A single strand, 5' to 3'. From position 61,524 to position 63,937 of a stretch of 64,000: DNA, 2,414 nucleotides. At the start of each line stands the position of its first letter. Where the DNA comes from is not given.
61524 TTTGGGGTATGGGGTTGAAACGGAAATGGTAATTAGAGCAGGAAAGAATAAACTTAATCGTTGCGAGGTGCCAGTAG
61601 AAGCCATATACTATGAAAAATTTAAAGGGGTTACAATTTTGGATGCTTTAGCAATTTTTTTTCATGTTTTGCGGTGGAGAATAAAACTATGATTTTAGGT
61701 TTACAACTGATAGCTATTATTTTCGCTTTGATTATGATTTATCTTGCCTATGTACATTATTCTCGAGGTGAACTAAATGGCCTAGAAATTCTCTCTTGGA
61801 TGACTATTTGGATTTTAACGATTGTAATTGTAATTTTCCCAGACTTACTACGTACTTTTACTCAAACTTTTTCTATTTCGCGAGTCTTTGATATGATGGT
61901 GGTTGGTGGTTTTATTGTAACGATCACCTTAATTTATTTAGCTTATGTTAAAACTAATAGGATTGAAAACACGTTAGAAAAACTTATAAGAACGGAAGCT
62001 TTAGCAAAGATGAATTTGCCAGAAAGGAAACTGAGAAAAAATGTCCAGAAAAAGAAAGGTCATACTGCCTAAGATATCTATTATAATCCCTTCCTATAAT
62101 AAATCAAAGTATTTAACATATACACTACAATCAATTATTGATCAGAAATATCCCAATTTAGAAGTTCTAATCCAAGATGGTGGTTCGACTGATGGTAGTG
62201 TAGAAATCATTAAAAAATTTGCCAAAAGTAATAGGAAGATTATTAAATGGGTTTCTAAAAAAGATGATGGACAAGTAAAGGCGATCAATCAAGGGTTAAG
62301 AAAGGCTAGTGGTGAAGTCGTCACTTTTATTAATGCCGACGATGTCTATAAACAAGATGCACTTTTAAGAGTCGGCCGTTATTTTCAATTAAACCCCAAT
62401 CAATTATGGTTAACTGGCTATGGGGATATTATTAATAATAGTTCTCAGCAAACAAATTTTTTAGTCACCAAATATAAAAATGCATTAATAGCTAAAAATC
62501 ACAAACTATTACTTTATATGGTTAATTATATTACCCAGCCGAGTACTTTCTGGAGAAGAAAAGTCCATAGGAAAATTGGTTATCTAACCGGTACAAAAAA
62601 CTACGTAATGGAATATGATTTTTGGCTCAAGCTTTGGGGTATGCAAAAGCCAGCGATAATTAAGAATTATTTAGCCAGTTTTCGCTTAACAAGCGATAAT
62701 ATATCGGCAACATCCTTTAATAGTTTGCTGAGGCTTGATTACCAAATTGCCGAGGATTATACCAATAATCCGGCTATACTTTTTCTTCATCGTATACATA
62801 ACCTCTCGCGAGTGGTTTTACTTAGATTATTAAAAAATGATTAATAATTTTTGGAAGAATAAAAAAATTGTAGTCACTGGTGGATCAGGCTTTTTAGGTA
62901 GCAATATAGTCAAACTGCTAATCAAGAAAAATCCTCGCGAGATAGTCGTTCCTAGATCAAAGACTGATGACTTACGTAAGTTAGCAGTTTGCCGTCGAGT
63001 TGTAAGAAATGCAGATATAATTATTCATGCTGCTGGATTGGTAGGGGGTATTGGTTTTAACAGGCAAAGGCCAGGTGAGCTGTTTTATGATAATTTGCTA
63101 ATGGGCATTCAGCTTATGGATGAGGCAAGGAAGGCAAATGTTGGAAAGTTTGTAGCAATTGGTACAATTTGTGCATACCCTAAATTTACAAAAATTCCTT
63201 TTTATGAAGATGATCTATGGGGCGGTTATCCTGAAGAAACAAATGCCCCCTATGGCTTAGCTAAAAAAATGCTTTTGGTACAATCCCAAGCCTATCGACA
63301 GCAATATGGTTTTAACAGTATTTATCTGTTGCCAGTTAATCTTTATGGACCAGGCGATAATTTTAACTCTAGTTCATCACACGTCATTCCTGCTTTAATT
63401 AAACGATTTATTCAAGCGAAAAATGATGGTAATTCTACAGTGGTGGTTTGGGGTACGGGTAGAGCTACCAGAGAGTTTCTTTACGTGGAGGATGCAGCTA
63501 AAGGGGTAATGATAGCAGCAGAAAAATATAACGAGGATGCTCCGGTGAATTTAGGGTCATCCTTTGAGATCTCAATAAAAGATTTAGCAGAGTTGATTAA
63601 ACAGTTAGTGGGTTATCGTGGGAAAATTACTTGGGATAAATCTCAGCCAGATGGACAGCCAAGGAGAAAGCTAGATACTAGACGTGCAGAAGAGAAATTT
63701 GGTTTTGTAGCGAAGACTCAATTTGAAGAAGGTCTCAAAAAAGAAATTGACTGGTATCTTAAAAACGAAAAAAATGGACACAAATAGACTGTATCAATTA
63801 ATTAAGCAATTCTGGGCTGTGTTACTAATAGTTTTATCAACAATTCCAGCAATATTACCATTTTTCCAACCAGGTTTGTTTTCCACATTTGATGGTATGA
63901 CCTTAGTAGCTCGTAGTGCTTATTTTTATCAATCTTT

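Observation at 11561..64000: A 52-kb glycosylation island with about 15 GT-A/GT-B glycosyltransferases, a flippase and at least 20 polytopic GT-C-like membrane proteins from five families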

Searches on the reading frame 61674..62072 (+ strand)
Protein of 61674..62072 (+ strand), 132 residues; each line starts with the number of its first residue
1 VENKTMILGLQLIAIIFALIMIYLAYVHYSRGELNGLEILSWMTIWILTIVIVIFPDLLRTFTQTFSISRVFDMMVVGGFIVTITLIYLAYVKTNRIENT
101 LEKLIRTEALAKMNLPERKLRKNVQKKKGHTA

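Call 8: search_protein_families(library=pfam, proteins=[window:61674-62072:+], max_evalue=0.01)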
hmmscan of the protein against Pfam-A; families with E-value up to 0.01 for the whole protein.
window:61674-62072:+ (132 aa): 2 families
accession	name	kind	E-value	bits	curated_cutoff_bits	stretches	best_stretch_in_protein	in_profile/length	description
PF10066.14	DUF2304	-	2.1e-16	60.5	25.5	1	10-112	2-104/106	Uncharacterized conserved protein (DUF2304)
PF14937.11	DUF4500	-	0.0086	16.5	27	0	74-111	35-72/81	Domain of unknown function (DUF4500)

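Call 64: search_protein_families(library=ncbifam, proteins=[window:61674-62072:+], max_evalue=1e-8)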
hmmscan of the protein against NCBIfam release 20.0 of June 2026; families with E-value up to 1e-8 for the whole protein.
window:61674-62072:+ (132 aa): 0 families

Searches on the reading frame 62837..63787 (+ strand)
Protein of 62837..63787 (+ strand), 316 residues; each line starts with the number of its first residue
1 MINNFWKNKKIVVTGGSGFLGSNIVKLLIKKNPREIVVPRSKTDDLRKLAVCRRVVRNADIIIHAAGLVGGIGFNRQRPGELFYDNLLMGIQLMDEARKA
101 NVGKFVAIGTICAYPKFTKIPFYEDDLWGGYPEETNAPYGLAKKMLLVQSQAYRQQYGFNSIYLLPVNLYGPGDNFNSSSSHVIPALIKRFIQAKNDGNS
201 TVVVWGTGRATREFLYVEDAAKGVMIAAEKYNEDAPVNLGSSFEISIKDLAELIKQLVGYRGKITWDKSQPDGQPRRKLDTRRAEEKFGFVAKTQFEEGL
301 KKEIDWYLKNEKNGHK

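Call 8: search_protein_families(library=pfam, proteins=[window:62837-63787:+], max_evalue=0.01)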
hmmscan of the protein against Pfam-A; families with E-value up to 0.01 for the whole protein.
window:62837-63787:+ (316 aa): 8 families
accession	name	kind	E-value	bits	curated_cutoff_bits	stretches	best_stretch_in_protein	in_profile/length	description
PF01370.27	Epimerase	-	1.9e-51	175.2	20.9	1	11-239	1-239/240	NAD dependent epimerase/dehydratase family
PF16363.11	GDP_Man_Dehyd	-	7e-22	78.8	27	2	46-302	61-331/332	GDP-mannose 4,6 dehydratase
PF01073.25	3Beta_HSD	-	1.8e-09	37.5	22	1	12-234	1-235/280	3-beta hydroxysteroid dehydrogenase/isomerase family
PF02719.21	Polysacc_synt_2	-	4.2e-08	33.2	20.2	0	11-39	1-29/293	Polysaccharide biosynthesis protein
PF02882.25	THF_DHG_CYH_C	-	0.00038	20.2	27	1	7-72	35-93/160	Tetrahydrofolate dehydrogenase/cyclohydrolase, NAD(P)-binding domain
PF04321.23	RmlD_sub_bind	-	0.0005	19.7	27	1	10-66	2-59/287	RmlD substrate binding domain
PF13460.12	NAD_binding_10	-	0.00085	19.7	27.2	1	45-131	47-120/184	NAD(P)H-binding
PF07993.18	NAD_binding_4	-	0.0024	17.5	20.1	0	13-38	1-28/258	Male sterility protein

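Call 64: search_protein_families(library=ncbifam, proteins=[window:62837-63787:+], max_evalue=1e-8)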
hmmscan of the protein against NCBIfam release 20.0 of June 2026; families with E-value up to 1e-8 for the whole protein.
window:62837-63787:+ (316 aa): 11 families
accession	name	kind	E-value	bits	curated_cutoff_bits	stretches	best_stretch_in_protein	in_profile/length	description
NF047922.1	GDPFucSynFcl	equivalog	5.6e-84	282.2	500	1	7-312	1-306/308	GDP-L-fucose synthase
TIGR01181.1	dTDP_gluc_dehyt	equivalog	6.5e-27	94.4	365.1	1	83-312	96-316/321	dTDP-glucose 4,6-dehydratase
TIGR04180.1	EDH_00030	hypoth_equivalog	7.1e-24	84.4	475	1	44-269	56-267/297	NAD-dependent 4,6-dehydratase LegB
TIGR01179.1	galE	equivalog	7.7e-20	71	262.3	1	51-311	61-329/332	UDP-glucose 4-epimerase GalE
NF007490.0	PRK10084.1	subfamily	3.1e-17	62.6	649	1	136-312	164-339/361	dTDP-glucose 4,6-dehydratase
NF007582.0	PRK10217.1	equivalog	1.3e-15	57.4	698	1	136-312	157-336/355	dTDP-glucose 4,6-dehydratase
NF011728.1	PRK15181.1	equivalog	7.6e-14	51.5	760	1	44-255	76-279/348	Vi polysaccharide biosynthesis UDP-N-acetylglucosaminuronic acid C-4 epimerase TviC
TIGR02197.1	heptose_epim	equivalog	1.1e-12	47.8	274.6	1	11-309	1-315/316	ADP-glyceromanno-heptose 6-epimerase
NF042422.1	oxyalk_red_OleD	equivalog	1.4e-11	44.4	580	1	10-248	2-234/329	2-alkyl-3-oxoalkanoate reductase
NF007956.0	PRK10675.1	subfamily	1.5e-11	44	394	1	43-300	56-322/338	UDP-glucose 4-epimerase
TIGR02622.1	CDP_4_6_dhtase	equivalog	7.1e-10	38.5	278.45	0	43-310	54-333/352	CDP-glucose 4,6-dehydratase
